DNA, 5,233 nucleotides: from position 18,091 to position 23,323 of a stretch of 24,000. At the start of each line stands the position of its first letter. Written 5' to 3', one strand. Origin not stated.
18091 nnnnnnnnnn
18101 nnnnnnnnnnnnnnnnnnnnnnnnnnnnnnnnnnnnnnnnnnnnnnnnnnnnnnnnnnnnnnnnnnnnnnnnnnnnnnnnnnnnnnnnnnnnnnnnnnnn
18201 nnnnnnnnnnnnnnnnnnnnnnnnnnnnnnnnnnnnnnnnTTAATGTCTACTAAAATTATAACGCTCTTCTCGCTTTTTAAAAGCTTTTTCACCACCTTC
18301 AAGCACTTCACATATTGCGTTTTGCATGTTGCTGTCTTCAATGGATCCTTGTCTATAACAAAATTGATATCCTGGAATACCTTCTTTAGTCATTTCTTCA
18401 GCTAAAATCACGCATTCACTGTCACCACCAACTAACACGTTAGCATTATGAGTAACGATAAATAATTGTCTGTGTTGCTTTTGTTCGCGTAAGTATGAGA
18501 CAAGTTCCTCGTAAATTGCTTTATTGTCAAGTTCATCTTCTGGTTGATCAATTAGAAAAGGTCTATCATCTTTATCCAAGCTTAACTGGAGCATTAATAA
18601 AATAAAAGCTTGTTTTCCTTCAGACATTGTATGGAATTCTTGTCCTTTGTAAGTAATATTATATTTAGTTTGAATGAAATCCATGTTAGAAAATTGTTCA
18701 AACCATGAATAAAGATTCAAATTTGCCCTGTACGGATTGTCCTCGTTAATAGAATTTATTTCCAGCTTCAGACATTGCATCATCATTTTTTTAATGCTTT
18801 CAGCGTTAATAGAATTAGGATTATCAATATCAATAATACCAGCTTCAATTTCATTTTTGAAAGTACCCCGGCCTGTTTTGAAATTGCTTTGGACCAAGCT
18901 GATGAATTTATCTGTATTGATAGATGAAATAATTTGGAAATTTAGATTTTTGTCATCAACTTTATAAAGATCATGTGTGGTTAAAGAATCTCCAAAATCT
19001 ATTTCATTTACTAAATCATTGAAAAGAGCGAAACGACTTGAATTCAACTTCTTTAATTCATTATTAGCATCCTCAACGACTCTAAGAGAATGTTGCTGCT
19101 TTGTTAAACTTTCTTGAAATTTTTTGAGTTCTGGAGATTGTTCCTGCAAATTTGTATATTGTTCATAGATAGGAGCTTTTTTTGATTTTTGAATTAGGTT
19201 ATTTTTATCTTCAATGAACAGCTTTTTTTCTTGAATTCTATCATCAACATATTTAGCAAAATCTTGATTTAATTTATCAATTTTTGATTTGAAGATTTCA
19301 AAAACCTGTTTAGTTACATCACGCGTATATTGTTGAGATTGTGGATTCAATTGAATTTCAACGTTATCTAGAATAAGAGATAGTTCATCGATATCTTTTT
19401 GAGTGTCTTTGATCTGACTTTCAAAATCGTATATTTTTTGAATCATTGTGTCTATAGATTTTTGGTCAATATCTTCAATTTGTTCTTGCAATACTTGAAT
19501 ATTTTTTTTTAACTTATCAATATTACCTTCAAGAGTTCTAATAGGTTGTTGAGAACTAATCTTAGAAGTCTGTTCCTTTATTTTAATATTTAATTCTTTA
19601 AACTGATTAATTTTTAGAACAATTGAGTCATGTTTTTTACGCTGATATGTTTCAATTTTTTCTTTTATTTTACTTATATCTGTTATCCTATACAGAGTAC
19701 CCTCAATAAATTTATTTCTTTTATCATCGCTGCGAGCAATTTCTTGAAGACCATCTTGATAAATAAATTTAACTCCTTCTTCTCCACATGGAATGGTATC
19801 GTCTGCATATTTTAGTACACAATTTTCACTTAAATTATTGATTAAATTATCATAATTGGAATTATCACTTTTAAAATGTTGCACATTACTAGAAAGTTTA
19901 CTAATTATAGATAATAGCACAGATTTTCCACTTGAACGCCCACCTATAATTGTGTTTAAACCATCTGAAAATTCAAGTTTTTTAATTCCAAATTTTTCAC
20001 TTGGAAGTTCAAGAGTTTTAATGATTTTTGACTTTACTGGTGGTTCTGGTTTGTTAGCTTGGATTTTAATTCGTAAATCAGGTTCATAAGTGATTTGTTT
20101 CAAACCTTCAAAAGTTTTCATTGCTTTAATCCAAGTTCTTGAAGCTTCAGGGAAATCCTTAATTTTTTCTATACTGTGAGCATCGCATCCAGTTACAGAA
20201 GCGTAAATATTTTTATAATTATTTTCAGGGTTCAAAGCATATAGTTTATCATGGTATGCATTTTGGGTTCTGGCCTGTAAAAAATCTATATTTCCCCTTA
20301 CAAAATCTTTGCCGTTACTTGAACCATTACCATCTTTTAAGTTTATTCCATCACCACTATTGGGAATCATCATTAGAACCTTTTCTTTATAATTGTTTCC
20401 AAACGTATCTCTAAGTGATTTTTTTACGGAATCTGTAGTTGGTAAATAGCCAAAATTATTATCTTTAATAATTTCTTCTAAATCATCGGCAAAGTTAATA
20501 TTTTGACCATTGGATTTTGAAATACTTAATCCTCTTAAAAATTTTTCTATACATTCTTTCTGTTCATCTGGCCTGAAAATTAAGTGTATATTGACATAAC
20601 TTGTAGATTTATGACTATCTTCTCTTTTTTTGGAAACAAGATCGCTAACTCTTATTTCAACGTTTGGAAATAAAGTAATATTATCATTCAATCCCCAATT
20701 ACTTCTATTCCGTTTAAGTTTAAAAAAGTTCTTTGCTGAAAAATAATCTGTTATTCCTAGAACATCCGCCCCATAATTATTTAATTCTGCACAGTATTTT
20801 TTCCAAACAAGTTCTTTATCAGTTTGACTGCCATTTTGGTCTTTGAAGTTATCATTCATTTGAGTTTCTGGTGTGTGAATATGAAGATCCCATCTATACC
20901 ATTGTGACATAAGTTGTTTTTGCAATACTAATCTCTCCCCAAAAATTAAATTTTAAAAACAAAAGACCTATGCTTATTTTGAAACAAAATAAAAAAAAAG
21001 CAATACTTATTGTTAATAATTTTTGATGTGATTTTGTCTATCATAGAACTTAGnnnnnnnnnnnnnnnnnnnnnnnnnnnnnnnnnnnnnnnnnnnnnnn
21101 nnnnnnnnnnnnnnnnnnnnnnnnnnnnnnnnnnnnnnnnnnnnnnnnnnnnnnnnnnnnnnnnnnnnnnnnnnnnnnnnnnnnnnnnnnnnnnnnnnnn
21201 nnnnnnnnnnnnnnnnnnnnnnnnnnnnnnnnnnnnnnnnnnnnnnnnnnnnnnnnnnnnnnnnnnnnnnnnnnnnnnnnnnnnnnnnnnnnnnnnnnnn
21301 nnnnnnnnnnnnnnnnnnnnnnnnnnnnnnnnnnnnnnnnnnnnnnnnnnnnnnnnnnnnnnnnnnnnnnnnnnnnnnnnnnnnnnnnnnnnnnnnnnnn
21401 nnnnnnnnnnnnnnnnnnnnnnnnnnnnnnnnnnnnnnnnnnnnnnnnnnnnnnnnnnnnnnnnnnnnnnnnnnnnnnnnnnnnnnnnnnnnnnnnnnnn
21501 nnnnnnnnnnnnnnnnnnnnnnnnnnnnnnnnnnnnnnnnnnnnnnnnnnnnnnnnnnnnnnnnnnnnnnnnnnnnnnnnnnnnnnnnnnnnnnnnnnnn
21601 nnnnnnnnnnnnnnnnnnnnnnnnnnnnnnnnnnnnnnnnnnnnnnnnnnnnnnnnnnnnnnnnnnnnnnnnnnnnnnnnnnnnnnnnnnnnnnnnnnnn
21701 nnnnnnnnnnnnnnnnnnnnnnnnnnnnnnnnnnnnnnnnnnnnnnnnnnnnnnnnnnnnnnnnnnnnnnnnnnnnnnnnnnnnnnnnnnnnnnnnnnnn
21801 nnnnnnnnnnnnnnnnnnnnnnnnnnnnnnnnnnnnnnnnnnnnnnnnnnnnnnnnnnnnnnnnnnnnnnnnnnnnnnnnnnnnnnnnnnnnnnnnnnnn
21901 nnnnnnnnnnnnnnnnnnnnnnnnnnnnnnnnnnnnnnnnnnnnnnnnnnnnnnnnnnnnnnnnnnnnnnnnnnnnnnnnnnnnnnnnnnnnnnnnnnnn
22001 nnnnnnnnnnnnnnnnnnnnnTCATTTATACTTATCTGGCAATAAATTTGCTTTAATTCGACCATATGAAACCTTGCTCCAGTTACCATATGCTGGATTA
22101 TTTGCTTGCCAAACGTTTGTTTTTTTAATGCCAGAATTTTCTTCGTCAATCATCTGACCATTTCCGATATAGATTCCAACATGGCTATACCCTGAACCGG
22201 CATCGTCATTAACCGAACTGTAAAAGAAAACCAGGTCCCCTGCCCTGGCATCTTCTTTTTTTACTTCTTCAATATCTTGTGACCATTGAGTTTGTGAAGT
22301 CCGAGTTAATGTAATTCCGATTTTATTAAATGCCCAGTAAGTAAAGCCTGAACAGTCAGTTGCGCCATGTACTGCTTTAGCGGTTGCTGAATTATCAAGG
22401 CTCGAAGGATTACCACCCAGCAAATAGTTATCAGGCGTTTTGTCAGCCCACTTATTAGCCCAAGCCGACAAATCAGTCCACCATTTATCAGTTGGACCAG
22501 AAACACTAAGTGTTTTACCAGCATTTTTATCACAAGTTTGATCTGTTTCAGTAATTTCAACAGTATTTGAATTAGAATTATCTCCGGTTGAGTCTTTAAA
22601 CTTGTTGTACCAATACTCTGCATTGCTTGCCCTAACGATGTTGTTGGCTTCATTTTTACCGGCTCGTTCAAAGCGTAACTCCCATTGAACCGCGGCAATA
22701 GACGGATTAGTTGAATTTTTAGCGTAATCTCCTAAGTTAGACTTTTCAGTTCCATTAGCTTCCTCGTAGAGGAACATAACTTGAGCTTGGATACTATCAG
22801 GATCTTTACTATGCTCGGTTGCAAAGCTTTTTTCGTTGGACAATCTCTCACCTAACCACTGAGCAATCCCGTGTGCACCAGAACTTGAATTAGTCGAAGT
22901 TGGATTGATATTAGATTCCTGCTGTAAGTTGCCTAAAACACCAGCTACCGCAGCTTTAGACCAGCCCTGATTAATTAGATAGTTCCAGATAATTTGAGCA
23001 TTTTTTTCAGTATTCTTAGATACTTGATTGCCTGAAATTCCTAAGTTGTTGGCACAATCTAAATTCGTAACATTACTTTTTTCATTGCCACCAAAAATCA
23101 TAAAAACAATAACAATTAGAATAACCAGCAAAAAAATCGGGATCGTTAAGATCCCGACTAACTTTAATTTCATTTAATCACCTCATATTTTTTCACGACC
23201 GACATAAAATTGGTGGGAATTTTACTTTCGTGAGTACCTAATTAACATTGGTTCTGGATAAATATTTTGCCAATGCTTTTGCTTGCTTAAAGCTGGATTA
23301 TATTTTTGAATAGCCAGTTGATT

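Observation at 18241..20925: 894-aa PHP phosphoesterase :: SMC/Rad50-like ABC ATPase fusion as a single-gene defence candidate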

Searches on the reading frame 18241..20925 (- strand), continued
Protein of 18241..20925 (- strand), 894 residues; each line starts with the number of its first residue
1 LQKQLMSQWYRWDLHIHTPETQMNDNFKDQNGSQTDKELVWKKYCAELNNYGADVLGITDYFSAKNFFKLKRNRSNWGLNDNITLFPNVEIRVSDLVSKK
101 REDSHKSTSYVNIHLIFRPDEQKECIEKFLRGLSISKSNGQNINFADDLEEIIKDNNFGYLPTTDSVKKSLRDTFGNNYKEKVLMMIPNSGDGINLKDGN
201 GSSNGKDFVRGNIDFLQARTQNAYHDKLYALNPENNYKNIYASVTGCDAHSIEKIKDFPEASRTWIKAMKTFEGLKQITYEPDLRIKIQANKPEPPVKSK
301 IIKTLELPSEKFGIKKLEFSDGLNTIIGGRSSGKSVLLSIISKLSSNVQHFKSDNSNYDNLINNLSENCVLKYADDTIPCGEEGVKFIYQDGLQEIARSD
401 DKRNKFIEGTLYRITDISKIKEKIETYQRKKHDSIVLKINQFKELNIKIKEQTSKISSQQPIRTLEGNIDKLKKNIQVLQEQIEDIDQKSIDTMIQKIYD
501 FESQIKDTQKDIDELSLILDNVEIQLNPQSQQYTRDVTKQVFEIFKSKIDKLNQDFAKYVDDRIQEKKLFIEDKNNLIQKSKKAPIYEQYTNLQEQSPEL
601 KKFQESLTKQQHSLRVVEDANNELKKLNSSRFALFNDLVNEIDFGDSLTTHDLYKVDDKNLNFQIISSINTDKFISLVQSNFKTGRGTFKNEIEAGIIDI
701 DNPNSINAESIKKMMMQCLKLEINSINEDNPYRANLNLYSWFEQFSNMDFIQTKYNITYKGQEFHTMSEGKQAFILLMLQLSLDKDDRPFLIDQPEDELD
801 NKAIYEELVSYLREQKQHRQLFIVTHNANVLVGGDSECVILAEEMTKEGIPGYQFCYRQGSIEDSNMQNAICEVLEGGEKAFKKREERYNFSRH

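Call 89: get_annotated_region(hit=H44, flank=5000)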
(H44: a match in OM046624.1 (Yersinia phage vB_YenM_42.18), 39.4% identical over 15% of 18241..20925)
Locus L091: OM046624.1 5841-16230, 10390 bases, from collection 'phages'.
description: Yersinia phage vB_YenM_42.18, complete genome.
organism: Yersinia phage vB_YenM_42.18 (NCBI taxid 2918926)
taxonomy: Viruses; Duplodnaviria; Heunggongvirae; Uroviricota; Caudoviricetes; Peduoviridae; Firavirus; Firavirus YenM4218
host: Yersinia enterocolitica; source: -; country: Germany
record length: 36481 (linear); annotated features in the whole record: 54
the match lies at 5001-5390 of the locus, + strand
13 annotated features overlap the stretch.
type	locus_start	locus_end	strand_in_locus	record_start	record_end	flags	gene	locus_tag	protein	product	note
CDS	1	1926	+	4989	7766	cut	-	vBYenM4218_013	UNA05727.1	replication protein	replication protein GpA, endonuclease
CDS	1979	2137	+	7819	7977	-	-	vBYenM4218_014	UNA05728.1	hypothetical protein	-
CDS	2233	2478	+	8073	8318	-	-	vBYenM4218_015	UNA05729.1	hypothetical protein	-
CDS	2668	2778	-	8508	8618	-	-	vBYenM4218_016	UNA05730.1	hypothetical protein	-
CDS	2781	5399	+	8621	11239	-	-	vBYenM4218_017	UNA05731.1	chromosome partition protein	chromosome partition protein Smc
CDS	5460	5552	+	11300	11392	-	-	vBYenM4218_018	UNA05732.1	hypothetical protein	-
CDS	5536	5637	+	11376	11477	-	-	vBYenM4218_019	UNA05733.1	hypothetical protein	-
CDS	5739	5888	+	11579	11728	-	-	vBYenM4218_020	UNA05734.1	hypothetical protein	-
CDS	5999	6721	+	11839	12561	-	-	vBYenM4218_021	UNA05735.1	hypothetical protein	-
CDS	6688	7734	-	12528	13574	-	-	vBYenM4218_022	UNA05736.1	portal vertex protein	portal vertex protein GpQ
CDS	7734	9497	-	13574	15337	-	-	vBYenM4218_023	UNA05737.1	terminase, ATPase subunit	terminase, ATPase subunit GpP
CDS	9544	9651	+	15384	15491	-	-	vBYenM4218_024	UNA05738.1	hypothetical protein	-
CDS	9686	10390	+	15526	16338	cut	-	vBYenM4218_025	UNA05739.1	capsid scaffolding protein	capsid scaffolding protein GpO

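Call 91: search_protein_representatives(protein=window:18241-20925:-)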
Query: 894 residues. Proteins with E-value up to 0.001 (for the whole library): 6837; up to 1e-10: 4849; up to 1e-30: 1048. The best 150 are listed.
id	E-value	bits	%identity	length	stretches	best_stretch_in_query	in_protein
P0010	1.3e-248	843.9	48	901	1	6-893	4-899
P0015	5.2e-224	762.6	44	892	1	5-891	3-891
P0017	1.0e-153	530.0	38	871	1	8-891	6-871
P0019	3.0e-148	512.0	36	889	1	7-892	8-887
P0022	1.2e-136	473.6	35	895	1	7-891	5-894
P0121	4.9e-124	431.8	34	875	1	6-891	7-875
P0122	4.7e-118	412.1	33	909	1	5-891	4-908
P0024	5.5e-104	365.5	36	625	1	7-633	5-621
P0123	7.0e-91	322.2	33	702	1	186-892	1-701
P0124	5.6e-89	315.9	43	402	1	7-364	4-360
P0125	7.8e-86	305.5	51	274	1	7-276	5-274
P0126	2.3e-85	303.9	35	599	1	298-891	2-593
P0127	1.8e-83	297.7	34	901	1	7-890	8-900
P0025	3.0e-82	293.6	31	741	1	4-748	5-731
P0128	2.6e-81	290.5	36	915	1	6-889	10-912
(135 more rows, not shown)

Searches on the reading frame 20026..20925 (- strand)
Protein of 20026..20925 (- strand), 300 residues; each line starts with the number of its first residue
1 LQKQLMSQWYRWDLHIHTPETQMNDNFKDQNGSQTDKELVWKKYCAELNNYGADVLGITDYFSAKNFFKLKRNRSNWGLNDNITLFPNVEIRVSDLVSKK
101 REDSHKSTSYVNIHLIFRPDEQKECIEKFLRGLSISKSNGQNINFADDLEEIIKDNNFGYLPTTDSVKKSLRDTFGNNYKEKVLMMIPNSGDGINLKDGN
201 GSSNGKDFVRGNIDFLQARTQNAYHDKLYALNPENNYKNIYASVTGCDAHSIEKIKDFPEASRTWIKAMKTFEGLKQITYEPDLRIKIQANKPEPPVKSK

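Call 42: search_protein_families(library=pfam, proteins=[window:20026-20925:-], max_evalue=1)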
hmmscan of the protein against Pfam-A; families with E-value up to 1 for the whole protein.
window:20026-20925:- (300 aa): 1 family
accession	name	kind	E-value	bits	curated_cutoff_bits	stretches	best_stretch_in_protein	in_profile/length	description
PF05504.16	Spore_GerAC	-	0.0083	16.7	23.6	1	45-93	114-157/167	Spore germination B3/ GerAC like, C-terminal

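Call 47: search_solved_structures(query=A2, max_evalue=10, show_alignments=3)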
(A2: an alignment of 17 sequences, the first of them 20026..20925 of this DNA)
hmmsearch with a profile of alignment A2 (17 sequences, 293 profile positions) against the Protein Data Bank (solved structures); distinct sequences matched with E-value up to 10: 5.
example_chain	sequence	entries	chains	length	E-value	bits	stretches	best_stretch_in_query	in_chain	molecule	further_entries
3qel_A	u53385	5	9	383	1.6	11.5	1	107-189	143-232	NMDA glutamate receptor subunit | Glutamate receptor ionotropic, NMDA 1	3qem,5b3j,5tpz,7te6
3qek_A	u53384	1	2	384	1.6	11.5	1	107-189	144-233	NMDA glutamate receptor subunit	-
5tpw_A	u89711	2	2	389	1.6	11.4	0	107-189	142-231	NMDA glutamate receptor subunit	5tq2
5ewj_A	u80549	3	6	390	1.6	11.4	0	107-189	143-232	NMDA glutamate receptor subunit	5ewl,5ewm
5tq0_A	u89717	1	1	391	1.7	11.4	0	107-189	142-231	NMDA glutamate receptor subunit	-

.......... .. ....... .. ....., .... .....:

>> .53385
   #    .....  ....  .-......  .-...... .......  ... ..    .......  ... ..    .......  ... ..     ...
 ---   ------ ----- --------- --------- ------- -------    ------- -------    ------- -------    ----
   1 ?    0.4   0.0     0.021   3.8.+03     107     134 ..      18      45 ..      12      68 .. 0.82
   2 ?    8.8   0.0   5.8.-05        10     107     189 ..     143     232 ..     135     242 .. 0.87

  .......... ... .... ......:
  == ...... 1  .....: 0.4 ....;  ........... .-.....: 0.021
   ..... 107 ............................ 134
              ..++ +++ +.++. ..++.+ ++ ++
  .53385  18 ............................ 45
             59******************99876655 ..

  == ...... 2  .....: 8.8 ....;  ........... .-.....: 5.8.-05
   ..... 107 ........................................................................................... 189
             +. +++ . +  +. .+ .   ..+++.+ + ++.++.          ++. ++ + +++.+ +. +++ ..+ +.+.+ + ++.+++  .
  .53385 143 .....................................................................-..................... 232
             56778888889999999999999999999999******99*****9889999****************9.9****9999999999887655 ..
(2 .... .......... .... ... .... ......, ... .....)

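Call 52: predict_structure(alignment_id=A2)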
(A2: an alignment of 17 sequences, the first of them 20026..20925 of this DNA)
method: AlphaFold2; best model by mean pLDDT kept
length: 300 residues; sequences in the alignment: 17
mean_pLDDT: 89.4   pTM: 0.89
mean pLDDT of the five models: 89.4, 89.2, 89.1, 88.4, 85.7
residues with pLDDT >= 90: 220; 70-90: 49; 50-70: 22; < 50: 9
segments of 3 or more residues with pLDDT < 50: 1-4
pLDDT, mean of each block of 10 residues (from residue 1): 63 96 92 96 98 97 96 98 98 80 59 96 97 92 92 85 94 97 92 62 72 93 92 90 94 95 96 96 95 78
secondary structure, 60 per line:
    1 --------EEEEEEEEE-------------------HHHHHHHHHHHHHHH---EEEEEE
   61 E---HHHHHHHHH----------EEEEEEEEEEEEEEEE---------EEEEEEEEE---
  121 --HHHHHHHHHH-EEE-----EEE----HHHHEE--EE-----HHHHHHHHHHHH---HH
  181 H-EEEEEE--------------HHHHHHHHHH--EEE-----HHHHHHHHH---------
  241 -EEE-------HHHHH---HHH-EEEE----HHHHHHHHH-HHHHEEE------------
elements in order: E9-17 H37-51 E55-61 H65-73 E84-99 E109-117 H123-132 E134-136 E142-144 H149-152 H164-175 E183-188 H203-212 E215-217 H223-231 E242-244 H252-256 E264-267 H272-280 H282-285 E286-288

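Call 55: fold_search(model_id=the predicted structure, library=pdb)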
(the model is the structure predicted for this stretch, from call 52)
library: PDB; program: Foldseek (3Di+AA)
matches with E <= 10: 728; with E <= 0.001: 20
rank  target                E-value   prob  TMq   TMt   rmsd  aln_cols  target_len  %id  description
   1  9etk                  4.3e-07  1.00  0.41  0.43  11.8       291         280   14  Crystal structure of Vibrio cholerae RNase AM (released 2024-09-11)
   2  3o0f                  2.6e-06  1.00  0.41  0.43   9.8       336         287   12  Crystal structure of a putative metal-dependent phosphoesterase (BAD_1165) from bifidobacterium adolescentis atcc 15703  (released 2010-08-25)
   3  7ug9                  1.1e-05  1.00  0.44  0.61   4.7       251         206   14  Crystal structure of RNase AM PHP domain (released 2022-08-31)
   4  4jom                  1.5e-05  1.00  0.46  0.17   4.9       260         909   13  Structure of E. coli Pol III 3mPHP mutant (released 2013-05-29)
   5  7pu7_A                1.5e-05  1.00  0.44  0.15   5.8       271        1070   12  DNA polymerase from M. tuberculosis (released 2022-02-23)
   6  3e0d_A                1.6e-05  1.00  0.43  0.14   6.2       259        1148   12  Insights into the Replisome from the Crystral Structure of the Ternary Complex of the Eubacterial DNA Polymerase III a (released 2008-09-23)
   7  3e0f                  1.9e-05  1.00  0.38  0.40   9.7       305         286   13  Crystal structure of a putative metal-dependent phosphoesterase (bad_1165) from bifidobacterium adolescentis atcc 15703  (released 2008-09-02)
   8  3f2b_A                2.1e-05  1.00  0.41  0.14   6.6       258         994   14  DNA Polymerase PolC from Geobacillus kaustophilus complex with DNA, dGTP, Mg and Zn (released 2009-01-20)
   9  2hnh                  2.4e-05  1.00  0.45  0.17   5.2       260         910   12  Crystal structure of the catalytic alpha subunit of E. coli replicative DNA polymerase III (released 2006-09-19)
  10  2yb1                  2.7e-05  1.00  0.43  0.45   8.2       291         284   11  Structure of an amidohydrolase from Chromobacterium violaceum (EFI target EFI-500202) with bound Mn, AMP and phosphate. (released 2011-03-16)
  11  4iqj_C                2.9e-05  1.00  0.45  0.14   5.6       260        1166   11  Structure of PolIIIalpha-Tauc-DNA complex suggests an atomic model of the replisome (released 2013-03-13)
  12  2hpi                  3.3e-05  1.00  0.44  0.14   6.2       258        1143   13  Eubacterial and Eukaryotic Replicative DNA Polymerases are not Homologous: X-ray Structure of DNA Polymerase III (released 2006-09-19)
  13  3f2c_A                5.4e-05  1.00  0.42  0.15   5.8       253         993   14  DNA Polymerase PolC from Geobacillus kaustophilus complex with DNA, dGTP and Mn (released 2009-01-20)
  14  5fkw_A                8.8e-05  1.00  0.41  0.15   5.9       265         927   12  cryo-EM structure of the E. coli replicative DNA polymerase complex bound to DNA (DNA polymerase III alpha, beta, epsi (released 2015-11-25)
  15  5lew                  1.1e-04  1.00  0.44  0.17   5.5       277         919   14  DNA polymerase (released 2017-10-25)
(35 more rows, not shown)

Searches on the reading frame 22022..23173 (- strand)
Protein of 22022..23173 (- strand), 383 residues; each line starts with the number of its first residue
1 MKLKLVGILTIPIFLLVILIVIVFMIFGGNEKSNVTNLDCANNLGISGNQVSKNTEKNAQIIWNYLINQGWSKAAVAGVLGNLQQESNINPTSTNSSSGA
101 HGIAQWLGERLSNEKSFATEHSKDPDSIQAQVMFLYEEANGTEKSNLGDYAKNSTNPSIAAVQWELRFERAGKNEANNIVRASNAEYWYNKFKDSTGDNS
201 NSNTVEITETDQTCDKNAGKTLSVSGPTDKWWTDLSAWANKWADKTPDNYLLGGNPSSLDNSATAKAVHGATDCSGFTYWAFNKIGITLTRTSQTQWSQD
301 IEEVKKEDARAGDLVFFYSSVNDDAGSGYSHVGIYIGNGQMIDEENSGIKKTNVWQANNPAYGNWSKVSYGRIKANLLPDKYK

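Call 10: search_protein_families(library=pfam, proteins=[window:22022-23173:-], max_evalue=0.01)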
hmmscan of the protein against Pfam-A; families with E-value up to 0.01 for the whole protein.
window:22022-23173:- (383 aa): 3 families
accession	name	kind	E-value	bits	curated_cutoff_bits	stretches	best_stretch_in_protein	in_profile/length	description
PF18013.6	Phage_lysozyme2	-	4e-35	121.5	28.2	1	57-192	1-140/140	Phage tail lysozyme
PF00877.26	NLPC_P60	-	3.3e-21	75.7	23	1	250-353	4-90/105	NlpC/P60 family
PF05257.22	CHAP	-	0.00015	22.6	26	1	273-335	10-66/81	CHAP domain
